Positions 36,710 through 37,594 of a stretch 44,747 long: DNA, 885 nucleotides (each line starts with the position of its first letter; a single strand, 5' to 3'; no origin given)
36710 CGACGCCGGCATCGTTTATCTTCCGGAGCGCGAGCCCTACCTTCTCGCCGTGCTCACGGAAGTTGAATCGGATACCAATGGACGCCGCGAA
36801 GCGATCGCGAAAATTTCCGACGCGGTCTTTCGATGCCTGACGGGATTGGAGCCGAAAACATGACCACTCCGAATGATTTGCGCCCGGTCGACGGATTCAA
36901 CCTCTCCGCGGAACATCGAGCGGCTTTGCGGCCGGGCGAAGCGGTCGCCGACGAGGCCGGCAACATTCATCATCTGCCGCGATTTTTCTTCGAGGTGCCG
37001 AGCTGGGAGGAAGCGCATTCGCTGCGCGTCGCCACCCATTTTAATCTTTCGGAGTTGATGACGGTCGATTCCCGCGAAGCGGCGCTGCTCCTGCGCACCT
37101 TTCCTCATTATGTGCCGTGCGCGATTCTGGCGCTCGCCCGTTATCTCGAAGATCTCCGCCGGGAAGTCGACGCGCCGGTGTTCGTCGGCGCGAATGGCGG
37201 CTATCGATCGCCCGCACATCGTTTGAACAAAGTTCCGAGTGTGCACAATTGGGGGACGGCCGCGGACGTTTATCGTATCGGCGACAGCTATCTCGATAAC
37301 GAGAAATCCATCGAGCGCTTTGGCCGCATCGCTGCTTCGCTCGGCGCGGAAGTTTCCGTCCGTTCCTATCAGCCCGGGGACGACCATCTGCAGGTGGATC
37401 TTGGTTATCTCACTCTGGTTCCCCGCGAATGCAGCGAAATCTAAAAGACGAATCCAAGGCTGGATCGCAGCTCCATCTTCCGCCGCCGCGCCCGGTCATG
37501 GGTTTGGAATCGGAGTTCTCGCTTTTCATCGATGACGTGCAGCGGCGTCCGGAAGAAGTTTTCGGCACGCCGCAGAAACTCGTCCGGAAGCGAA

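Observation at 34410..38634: Uncharacterised cytoplasmic module: beta-lactamase-fold hydrolase + M15 peptidase + GS-like ligase, divergent from a C26 amidase + HAD hydrolase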

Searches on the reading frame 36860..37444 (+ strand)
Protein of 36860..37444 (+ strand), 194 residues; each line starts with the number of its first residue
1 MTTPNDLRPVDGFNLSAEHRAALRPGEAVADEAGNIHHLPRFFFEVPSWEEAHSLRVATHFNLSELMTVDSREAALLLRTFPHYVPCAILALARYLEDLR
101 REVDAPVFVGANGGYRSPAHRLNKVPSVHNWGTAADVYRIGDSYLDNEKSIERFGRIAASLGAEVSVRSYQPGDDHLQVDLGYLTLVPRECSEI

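Call 3: search_protein_families(library=pfam, proteins=[window:36860-37444:+], max_evalue=0.1)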
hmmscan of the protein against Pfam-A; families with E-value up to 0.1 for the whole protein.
window:36860-37444:+ (194 aa): 1 family
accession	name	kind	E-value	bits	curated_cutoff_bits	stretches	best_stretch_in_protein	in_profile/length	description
PF08291.16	Peptidase_M15_3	-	0.011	16.3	23.2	1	83-143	24-80/108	Peptidase M15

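Call 4: search_protein_families(library=ncbifam, proteins=[window:36860-37444:+], max_evalue=0.1)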
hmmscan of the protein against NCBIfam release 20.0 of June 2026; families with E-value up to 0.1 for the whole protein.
window:36860-37444:+ (194 aa): 0 families

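Call 15: search_solved_structures(query=window:36860-37444:+, max_evalue=10, show_alignments=3)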
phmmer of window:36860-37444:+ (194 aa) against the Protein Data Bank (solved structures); distinct sequences matched with E-value up to 10: 2.
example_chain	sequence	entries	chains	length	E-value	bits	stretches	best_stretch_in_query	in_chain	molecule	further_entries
3og4_A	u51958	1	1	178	0.51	13.6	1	19-83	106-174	Interleukin-29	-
3og6_A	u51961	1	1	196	0.62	13.3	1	19-83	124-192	Interleukin-29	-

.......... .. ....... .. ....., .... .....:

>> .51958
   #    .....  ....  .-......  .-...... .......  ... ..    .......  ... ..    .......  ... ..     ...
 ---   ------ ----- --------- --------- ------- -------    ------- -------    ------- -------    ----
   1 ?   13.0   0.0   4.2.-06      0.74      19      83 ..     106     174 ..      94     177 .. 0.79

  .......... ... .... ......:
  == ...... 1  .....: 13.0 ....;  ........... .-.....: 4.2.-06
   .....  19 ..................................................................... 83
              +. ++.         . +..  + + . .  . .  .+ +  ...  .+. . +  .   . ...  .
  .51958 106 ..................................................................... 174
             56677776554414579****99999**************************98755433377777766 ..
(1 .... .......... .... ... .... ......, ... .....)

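Call 30: search_protein_families(library=padloc, proteins=[window:36860-37444:+], max_evalue=0.01)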
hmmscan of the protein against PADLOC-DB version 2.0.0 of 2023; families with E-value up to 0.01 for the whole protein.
window:36860-37444:+ (194 aa): 0 families

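Call 32: find_homologous_proteins(query=window:36860-37444:+)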
Query window:36860-37444:+ (194 aa): 3093 proteins with E <= 0.001 among 3633 candidates; the best 120 are listed.
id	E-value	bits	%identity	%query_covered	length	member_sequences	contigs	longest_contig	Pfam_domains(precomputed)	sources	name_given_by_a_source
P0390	2.4e-122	424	97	100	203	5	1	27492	-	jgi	jgi:hypothetical protein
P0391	3.0e-110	385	87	99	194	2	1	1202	-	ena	-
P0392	2.4e-109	382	85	99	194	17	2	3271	-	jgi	-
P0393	4.4e-109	381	85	99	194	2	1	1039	-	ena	-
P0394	4.5e-109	381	85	99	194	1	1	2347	-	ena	-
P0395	7.1e-109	380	85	99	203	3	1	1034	-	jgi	jgi:hypothetical protein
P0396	9.1e-109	380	85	100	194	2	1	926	-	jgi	jgi:hypothetical protein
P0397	1.6e-108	379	85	99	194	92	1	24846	-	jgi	jgi:hypothetical protein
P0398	6.2e-108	377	84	99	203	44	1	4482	-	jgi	jgi:hypothetical protein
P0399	1.3e-107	376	86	99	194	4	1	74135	-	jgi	jgi:hypothetical protein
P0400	1.7e-107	376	85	100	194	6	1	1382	-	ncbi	-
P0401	2.2e-107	375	85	99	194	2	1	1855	-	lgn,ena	-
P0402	4.8e-107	374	85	100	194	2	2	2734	-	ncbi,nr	ncbi:MAG: hypothetical protein M3N12_10660 [Verrucomicrobiota bacterium]|nr:hypothetical protein [Ve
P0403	6.8e-107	374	83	99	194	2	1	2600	-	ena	-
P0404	1.9e-106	372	82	100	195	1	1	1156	-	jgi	jgi:hypothetical protein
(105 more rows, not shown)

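Call 40: search_solved_structures(query=A4, max_evalue=10, show_alignments=3)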
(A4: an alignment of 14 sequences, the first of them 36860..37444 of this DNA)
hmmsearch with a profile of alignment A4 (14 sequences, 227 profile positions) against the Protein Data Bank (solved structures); distinct sequences matched with E-value up to 10: 2.
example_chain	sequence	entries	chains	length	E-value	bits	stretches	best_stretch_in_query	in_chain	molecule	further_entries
1lbu_A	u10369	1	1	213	0.72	12.6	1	94-136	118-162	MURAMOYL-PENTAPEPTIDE CARBOXYPEPTIDASE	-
6huy_A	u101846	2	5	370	0.78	12.4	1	116-161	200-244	Coenzyme F420-dependent N(5),N(10)-methenyltetrahydromethanopterin reductase-related prote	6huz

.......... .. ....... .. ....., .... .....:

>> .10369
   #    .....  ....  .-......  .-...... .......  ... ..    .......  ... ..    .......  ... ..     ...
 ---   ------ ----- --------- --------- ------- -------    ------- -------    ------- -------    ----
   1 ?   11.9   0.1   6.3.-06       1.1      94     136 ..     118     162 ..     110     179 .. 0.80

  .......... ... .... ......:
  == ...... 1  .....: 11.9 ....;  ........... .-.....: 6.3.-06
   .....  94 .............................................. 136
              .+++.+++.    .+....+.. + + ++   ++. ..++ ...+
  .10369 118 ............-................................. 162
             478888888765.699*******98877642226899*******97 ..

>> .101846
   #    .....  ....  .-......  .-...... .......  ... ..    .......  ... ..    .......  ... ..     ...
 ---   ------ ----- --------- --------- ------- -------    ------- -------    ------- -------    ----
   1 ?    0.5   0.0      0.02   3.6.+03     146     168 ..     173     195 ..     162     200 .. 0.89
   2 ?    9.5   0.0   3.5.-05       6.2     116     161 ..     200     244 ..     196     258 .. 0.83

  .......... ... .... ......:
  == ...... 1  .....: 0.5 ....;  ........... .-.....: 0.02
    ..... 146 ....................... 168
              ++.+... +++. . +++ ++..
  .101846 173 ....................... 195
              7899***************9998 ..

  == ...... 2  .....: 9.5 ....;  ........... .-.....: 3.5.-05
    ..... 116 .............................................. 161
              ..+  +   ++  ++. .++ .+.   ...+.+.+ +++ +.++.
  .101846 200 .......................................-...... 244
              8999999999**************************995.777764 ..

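Call 41: predict_structure(alignment_id=A3)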
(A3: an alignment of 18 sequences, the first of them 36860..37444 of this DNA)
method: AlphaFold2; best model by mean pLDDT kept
length: 194 residues; sequences in the alignment: 18
mean_pLDDT: 55.6   pTM: 0.54
mean pLDDT of the five models: 55.6, 52.7, 50.0, 41.8, 41.2
residues with pLDDT >= 90: 0; 70-90: 44; 50-70: 73; < 50: 77
segments of 3 or more residues with pLDDT < 50: 1-7, 44-85, 125-130, 183-194
pLDDT, mean of each block of 10 residues (from residue 1): 42 56 59 57 48 39 28 36 49 67 75 50 47 69 81 81 71 67 44 33
secondary structure, 60 per line:
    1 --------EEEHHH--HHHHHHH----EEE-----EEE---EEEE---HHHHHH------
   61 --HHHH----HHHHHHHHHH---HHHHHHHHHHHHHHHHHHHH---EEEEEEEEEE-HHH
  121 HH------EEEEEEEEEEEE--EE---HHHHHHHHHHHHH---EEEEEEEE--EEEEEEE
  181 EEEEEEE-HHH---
elements in order: E9-11 H17-23 E28-30 E36-38 E42-45 H49-54 H63-66 H71-80 H84-103 E107-116 H118-122 E129-140 H148-160 E164-171 E174-187
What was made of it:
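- Tried and rejected: The AF2 model of the M15-like protein from a shallow alignment was poor (pLDDT 55.6, call 41).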

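Call 43: search_protein_families(library=pfam, alignment_id=A4, max_evalue=1)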
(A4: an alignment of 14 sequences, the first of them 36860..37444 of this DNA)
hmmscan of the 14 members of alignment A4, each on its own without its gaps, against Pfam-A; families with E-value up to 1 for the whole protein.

A. member 1, window:36860-37444:+ (194 aa): 1 family
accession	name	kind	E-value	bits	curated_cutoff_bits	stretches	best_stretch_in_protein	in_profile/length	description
PF08291.16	Peptidase_M15_3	-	0.011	16.3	23.2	1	83-143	24-80/108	Peptidase M15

B. families by the number of members that match (of 14 scanned): 2 families
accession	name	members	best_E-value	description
PF08291.16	Peptidase_M15_3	12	6.2e-05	Peptidase M15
PF13539.11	Peptidase_M15_4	1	0.16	D-alanyl-D-alanine carboxypeptidase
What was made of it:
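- On LAS metallopeptidases (M15/M23/M74): Peptidase_M15_3 scores 16.3 bits against a cut-off of 23.2 (call 3), with a best E of 6.2e-5 among relatives (call 43).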

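Call 44: fold_search(model_id=the predicted structure, library=pdb)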
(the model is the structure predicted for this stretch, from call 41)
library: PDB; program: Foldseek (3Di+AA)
matches with E <= 10: 829; with E <= 0.001: 0
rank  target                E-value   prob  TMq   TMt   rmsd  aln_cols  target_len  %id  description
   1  6mrs                  2.3e-02  0.84  0.22  0.42   5.2        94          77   13  De novo designed protein Peak6 (released 2019-06-12)
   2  6lgq_C                4.1e-02  0.47  0.27  0.25   8.4       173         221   10  The crystal complex structure of histidine kinase and response regulator (released 2020-12-09)
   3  6t8b_A                4.9e-02  0.95  0.29  0.16   5.8       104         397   18  FtsK motor domain with dsDNA, translocating state (released 2019-11-20)
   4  9dd0_B                5.2e-02  0.54  0.21  0.29  10.9       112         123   16  Designed allosteric facilitated dissociation switch AS1 in complex state TH with methylated lysines, crystal #2 (released 2025-08-20)
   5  9ql9_A                5.5e-02  0.35  0.26  0.31  16.7       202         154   11  CA domain of LvrB from Leptospira in its apo form (released 2026-04-08)
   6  9dcz_B                6.2e-02  0.35  0.21  0.29  13.1       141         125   16  Designed allosteric facilitated dissociation switch AS1 in complex state TH with methylated lysines, crystal #1 (released 2025-08-20)
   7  9dcx                  6.6e-02  0.57  0.21  0.17   5.4        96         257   14  Crystal Structure of designed allosteric facilitated dissociation switch AS1 (released 2025-08-20)
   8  9olq_J                7.9e-02  0.28  0.18  0.15  12.8       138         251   13  Designed allosteric facilitated dissociation switch AS1_K46L_E50W_K172W_E173Y in complex state THE (released 2025-08-20)
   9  9dd4_A                8.4e-02  0.33  0.20  0.28  13.1       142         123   14  Crystal Structure of Designed facilitated dissociation target LHD101An1: LHD101A with an N-terminal extension (released 2025-08-20)
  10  2iut_A                1.0e-01  0.89  0.31  0.16   4.4       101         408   20  P. aeruginosa FtsK motor domain, dimeric (released 2006-08-29)
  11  9olq_A                1.1e-01  0.47  0.22  0.18   5.5        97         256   16  Designed allosteric facilitated dissociation switch AS1_K46L_E50W_K172W_E173Y in complex state THE (released 2025-08-20)
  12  9ql9_B                1.1e-01  0.41  0.22  0.28   9.3       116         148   13  CA domain of LvrB from Leptospira in its apo form (released 2026-04-08)
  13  6kny_A                1.1e-01  0.41  0.29  0.31   7.6       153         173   13  Structure of Amuc_1100 without transmembrane region from Akkermansia muciniphila (released 2020-04-15)
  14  9dd0_D                1.1e-01  0.38  0.20  0.29   9.6       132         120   13  Designed allosteric facilitated dissociation switch AS1 in complex state TH with methylated lysines, crystal #2 (released 2025-08-20)
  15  7mwr_B                1.1e-01  0.35  0.22  0.18  12.6       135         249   17  Structure of De Novo designed beta sheet heterodimer LHD101A53/B4 (released 2022-01-19)
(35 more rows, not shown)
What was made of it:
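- On LAS metallopeptidases (M15/M23/M74): The AF2 model has pLDDT 55.6 and its Foldseek hits are meaningless (calls 41, 44).
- The M15 assignment is below Pfam's threshold and the structure model failed (calls 41, 44).
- Tried and rejected: Its Foldseek hits (designed proteins, histidine kinases) are noise (call 44).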
